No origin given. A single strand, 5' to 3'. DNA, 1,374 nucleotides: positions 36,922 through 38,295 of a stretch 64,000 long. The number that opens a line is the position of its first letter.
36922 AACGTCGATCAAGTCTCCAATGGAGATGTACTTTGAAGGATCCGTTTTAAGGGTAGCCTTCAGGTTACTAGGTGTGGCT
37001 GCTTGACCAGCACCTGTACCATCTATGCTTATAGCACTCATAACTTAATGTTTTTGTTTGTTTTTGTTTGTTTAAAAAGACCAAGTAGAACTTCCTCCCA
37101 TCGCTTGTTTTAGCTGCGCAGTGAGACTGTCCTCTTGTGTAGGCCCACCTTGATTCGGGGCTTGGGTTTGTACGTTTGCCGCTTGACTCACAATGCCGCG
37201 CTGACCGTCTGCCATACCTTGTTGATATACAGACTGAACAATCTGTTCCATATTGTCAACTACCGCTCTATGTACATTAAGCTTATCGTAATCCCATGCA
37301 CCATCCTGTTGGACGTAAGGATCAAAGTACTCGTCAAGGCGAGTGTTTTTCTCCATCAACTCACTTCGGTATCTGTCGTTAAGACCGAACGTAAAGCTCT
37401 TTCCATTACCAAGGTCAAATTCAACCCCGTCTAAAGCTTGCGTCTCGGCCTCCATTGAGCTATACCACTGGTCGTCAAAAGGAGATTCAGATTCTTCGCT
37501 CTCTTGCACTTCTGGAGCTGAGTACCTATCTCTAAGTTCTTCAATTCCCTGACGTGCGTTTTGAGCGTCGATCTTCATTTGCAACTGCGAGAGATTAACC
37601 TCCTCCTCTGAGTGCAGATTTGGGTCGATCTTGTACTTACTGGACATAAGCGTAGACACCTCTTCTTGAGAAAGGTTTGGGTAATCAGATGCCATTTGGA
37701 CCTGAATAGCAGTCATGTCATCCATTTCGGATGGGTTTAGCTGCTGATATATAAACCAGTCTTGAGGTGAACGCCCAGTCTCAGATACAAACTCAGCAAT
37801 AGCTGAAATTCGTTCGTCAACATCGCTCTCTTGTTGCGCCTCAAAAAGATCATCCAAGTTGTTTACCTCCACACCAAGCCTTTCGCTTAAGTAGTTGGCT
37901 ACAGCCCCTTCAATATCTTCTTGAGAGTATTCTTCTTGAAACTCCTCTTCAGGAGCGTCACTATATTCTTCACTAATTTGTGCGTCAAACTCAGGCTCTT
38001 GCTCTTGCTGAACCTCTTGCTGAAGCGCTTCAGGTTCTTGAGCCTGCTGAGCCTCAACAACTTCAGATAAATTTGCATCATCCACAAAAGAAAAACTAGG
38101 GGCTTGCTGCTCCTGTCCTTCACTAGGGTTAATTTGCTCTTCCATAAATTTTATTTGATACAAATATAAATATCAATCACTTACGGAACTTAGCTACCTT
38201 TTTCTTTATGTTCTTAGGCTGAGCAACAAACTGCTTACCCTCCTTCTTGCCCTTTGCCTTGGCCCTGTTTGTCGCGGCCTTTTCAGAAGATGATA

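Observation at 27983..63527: Recurrent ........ box in the short spacers upstream of leftward genes, implying leaderless late mRNAs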

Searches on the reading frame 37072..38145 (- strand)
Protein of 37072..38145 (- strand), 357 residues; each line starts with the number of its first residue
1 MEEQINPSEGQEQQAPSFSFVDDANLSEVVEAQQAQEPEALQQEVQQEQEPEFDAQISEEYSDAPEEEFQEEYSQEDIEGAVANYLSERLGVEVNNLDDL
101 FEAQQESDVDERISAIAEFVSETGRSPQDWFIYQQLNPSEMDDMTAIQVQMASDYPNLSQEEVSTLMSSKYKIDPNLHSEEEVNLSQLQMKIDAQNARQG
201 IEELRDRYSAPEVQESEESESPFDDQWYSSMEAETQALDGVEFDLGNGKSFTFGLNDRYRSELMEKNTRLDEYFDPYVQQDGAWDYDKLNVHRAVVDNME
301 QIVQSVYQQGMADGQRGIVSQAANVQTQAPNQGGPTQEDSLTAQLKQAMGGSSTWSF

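Call 9: search_protein_families(library=phrogs, proteins=[window:37072-38145:-], max_evalue=0.001)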
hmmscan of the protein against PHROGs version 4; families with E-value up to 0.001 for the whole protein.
window:37072-38145:- (357 aa): 0 families
